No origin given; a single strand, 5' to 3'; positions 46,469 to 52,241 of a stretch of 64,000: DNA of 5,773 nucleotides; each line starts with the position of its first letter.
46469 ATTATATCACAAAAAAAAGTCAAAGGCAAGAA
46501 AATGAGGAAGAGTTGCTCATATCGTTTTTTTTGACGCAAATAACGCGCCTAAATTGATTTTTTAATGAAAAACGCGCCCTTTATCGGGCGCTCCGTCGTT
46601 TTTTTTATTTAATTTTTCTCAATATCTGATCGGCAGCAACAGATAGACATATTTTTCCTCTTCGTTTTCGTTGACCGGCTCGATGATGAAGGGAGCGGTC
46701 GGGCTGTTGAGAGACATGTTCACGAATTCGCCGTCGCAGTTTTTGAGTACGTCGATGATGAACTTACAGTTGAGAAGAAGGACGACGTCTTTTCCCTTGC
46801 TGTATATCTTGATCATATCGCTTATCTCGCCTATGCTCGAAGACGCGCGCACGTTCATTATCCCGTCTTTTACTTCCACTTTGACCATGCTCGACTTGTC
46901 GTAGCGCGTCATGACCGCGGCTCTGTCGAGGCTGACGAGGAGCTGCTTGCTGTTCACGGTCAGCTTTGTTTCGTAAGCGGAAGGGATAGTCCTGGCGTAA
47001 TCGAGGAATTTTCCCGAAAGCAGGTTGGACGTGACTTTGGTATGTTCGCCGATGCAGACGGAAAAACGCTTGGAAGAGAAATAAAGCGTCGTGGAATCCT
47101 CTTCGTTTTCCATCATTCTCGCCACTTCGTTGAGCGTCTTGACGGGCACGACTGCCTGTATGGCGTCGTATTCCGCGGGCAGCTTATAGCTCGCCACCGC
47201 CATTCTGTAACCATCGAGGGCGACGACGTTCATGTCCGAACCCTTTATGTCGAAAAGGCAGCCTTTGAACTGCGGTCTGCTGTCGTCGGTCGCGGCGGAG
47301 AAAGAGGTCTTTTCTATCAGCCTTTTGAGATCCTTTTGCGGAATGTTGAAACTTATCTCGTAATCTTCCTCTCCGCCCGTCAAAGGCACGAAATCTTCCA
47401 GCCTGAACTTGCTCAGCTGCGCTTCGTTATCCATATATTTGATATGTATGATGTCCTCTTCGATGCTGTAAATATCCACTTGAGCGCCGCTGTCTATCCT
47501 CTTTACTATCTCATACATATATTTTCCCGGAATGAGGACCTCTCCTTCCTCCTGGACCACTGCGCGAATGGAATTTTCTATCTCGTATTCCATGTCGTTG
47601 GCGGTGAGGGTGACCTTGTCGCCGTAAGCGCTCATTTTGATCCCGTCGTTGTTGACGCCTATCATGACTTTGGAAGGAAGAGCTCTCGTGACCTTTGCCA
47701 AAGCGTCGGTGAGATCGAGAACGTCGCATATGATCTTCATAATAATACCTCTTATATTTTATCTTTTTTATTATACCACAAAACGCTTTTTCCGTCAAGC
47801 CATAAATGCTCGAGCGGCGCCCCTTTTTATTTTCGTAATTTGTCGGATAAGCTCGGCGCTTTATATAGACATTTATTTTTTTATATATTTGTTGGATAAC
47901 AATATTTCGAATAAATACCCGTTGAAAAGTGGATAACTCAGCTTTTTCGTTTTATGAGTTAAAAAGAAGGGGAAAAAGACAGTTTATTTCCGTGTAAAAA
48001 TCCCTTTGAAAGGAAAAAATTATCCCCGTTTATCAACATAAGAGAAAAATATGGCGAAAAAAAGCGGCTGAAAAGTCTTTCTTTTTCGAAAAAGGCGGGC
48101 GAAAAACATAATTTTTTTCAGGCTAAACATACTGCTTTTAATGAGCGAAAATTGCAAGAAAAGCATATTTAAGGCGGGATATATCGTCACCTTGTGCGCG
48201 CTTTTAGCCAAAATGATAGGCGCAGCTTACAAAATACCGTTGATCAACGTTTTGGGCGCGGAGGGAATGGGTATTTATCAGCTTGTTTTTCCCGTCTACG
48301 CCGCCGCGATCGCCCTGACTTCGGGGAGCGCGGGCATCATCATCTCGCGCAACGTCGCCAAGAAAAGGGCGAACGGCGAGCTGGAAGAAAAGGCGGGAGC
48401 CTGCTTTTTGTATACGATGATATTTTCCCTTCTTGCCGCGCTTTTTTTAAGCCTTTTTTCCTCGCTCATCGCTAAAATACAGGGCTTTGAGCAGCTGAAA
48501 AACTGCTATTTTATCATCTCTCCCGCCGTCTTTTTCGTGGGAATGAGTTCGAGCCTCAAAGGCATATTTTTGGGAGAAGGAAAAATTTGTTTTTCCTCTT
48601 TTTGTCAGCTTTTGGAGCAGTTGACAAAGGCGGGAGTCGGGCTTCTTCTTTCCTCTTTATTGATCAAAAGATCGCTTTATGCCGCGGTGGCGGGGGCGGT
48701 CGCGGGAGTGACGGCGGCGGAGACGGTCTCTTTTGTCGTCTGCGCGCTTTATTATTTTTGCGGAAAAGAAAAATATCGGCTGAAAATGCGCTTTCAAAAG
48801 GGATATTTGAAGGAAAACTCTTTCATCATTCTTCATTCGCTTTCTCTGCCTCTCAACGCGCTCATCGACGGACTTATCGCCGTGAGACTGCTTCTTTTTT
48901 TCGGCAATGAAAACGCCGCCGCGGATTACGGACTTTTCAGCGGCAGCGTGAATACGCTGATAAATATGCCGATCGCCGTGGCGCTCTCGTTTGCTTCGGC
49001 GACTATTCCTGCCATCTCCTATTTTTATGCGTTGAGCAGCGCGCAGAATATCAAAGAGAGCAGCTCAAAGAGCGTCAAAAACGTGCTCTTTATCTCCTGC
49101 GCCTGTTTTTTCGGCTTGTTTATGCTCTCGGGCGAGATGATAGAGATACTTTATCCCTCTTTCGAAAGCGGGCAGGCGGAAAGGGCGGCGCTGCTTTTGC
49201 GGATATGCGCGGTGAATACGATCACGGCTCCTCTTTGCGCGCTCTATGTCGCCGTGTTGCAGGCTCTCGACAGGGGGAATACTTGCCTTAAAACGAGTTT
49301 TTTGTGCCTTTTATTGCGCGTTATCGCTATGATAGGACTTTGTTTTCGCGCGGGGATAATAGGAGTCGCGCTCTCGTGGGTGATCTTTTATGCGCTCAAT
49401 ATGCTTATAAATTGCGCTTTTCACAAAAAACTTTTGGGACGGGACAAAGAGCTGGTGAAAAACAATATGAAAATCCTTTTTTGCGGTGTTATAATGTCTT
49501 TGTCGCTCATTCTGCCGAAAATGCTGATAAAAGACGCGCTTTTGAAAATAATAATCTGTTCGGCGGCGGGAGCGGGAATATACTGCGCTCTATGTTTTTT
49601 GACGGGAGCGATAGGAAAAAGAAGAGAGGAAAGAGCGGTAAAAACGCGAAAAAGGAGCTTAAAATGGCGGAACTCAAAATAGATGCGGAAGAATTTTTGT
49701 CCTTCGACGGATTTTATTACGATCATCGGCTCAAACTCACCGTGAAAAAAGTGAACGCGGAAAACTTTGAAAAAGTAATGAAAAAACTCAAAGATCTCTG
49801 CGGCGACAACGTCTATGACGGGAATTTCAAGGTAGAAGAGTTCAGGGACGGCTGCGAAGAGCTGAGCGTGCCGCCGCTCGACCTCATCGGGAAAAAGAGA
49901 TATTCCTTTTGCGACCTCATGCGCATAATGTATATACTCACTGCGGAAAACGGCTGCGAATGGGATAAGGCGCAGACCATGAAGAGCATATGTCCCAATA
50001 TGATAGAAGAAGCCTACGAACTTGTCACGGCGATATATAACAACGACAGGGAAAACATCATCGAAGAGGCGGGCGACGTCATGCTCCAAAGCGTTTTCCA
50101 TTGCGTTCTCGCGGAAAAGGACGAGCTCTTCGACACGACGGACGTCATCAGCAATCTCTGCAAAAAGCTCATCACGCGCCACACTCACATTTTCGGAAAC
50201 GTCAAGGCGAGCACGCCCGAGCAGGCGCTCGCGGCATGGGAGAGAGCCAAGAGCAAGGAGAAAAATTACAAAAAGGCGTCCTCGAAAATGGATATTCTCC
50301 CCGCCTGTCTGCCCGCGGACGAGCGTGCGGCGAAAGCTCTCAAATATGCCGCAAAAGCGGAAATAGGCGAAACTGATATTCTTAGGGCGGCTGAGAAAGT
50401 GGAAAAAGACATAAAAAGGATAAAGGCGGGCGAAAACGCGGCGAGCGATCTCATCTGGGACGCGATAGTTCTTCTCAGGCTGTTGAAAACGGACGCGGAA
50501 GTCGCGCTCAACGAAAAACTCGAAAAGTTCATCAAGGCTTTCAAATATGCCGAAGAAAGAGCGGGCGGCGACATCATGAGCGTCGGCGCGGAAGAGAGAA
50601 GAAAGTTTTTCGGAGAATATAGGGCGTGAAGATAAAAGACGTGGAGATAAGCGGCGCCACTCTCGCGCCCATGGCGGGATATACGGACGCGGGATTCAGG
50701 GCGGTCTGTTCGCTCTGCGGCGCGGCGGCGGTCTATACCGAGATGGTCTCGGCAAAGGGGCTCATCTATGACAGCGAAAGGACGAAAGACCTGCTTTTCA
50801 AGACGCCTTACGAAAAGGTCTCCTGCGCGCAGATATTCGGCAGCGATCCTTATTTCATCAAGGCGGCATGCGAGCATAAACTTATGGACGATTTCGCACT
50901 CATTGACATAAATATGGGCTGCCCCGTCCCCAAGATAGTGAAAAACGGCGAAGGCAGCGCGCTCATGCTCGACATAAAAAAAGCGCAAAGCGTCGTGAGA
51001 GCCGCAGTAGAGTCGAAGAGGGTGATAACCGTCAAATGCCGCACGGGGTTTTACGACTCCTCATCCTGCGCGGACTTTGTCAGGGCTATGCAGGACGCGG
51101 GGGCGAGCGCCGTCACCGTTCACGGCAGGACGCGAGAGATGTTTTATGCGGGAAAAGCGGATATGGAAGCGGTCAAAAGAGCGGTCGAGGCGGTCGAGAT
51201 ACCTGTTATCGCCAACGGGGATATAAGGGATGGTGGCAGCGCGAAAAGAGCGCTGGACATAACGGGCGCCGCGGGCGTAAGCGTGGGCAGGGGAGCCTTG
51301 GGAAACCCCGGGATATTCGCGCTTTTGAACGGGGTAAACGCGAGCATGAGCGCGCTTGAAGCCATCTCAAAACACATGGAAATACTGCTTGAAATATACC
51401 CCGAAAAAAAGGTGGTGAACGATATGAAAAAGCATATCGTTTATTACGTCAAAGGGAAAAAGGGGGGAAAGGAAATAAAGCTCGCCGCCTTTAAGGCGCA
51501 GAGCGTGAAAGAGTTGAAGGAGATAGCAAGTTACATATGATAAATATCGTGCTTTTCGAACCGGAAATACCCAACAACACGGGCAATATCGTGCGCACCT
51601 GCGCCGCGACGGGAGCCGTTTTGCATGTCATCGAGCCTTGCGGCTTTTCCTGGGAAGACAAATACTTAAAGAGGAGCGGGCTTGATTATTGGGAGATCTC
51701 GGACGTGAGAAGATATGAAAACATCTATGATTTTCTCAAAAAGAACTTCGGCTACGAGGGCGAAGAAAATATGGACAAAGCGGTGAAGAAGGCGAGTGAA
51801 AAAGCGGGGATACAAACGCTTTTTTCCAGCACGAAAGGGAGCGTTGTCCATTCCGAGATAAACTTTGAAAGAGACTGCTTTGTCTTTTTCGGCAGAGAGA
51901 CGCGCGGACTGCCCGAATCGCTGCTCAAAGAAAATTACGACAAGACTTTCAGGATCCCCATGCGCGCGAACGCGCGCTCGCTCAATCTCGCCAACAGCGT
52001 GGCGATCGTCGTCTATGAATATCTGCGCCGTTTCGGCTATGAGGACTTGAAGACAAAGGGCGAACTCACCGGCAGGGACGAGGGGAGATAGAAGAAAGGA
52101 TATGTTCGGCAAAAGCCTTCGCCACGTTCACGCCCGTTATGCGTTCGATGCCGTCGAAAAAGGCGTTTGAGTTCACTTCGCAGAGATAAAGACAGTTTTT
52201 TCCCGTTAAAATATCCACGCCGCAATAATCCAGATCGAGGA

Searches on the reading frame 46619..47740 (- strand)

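Call 33: search_protein_families(library=pfam, max_evalue=0.001, proteins=[window:46619-47740:-])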
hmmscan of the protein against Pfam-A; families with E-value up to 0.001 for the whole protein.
window:46619-47740:- (373 aa): 3 families
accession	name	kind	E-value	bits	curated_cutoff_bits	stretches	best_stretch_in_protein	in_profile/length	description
PF02767.21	DNA_pol3_beta_2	-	3e-30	105.3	27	1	132-245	1-114/116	DNA polymerase III beta subunit, central domain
PF00712.24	DNA_pol3_beta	-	4.2e-23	82.2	24.4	1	1-117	1-116/120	DNA polymerase III beta subunit, N-terminal domain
PF02768.20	DNA_pol3_beta_3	-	1.1e-18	67.6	27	1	250-370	2-119/121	DNA polymerase III beta subunit, C-terminal domain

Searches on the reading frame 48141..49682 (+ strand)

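Call 33: search_protein_families(library=pfam, max_evalue=0.001, proteins=[window:48141-49682:+])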
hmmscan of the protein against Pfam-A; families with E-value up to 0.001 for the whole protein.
window:48141-49682:+ (513 aa): 3 families
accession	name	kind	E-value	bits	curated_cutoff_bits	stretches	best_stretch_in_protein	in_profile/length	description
PF01943.22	Polysacc_synt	-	1.4e-16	61.2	28.2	1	15-293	7-271/274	Polysaccharide biosynthesis protein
PF03023.19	MurJ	-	2.8e-12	46.5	27.4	1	88-460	63-433/451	Lipid II flippase MurJ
PF13440.11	Polysacc_synt_3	-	6.5e-08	32.6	23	1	44-338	12-284/293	Polysaccharide biosynthesis protein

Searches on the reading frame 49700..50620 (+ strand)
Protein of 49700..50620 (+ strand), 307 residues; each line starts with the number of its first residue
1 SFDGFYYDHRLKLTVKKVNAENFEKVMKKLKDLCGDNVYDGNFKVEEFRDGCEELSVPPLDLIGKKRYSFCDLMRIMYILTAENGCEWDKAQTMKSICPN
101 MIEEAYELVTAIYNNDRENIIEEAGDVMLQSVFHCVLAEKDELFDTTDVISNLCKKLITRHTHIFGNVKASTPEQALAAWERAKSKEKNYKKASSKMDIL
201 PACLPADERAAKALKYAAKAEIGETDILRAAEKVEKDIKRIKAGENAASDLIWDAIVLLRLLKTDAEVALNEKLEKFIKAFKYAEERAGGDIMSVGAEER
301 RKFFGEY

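Call 43: search_protein_families(library=pfam, max_evalue=0.00001, proteins=[window:49700-50620:+])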
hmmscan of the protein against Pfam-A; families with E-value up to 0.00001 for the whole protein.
window:49700-50620:+ (307 aa): 1 family
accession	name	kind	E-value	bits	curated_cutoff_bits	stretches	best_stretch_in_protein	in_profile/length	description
PF03819.22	MazG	-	1.7e-22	79.9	22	1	92-165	1-74/74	MazG nucleotide pyrophosphohydrolase domain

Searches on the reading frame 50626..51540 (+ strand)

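Call 33: search_protein_families(library=pfam, max_evalue=0.001, proteins=[window:50626-51540:+])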
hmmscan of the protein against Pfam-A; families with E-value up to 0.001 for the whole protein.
window:50626-51540:+ (304 aa): 2 families
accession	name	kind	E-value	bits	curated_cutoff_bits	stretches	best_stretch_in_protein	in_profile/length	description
PF01207.24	Dus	-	1.6e-63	215.1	20.4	1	12-297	1-298/311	Dihydrouridine synthase (Dus)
PF03060.21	NMO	-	8.7e-06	25.8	28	1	145-221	142-222/331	Nitronate monooxygenase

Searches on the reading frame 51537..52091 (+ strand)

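Call 33: search_protein_families(library=pfam, max_evalue=0.001, proteins=[window:51537-52091:+])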
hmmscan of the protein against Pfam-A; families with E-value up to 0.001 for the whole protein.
window:51537-52091:+ (184 aa): 1 family
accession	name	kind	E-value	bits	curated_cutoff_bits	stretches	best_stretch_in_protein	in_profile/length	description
PF00588.24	SpoU_methylase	-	1.1e-31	110.3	29.7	2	77-160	62-142/142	SpoU rRNA Methylase family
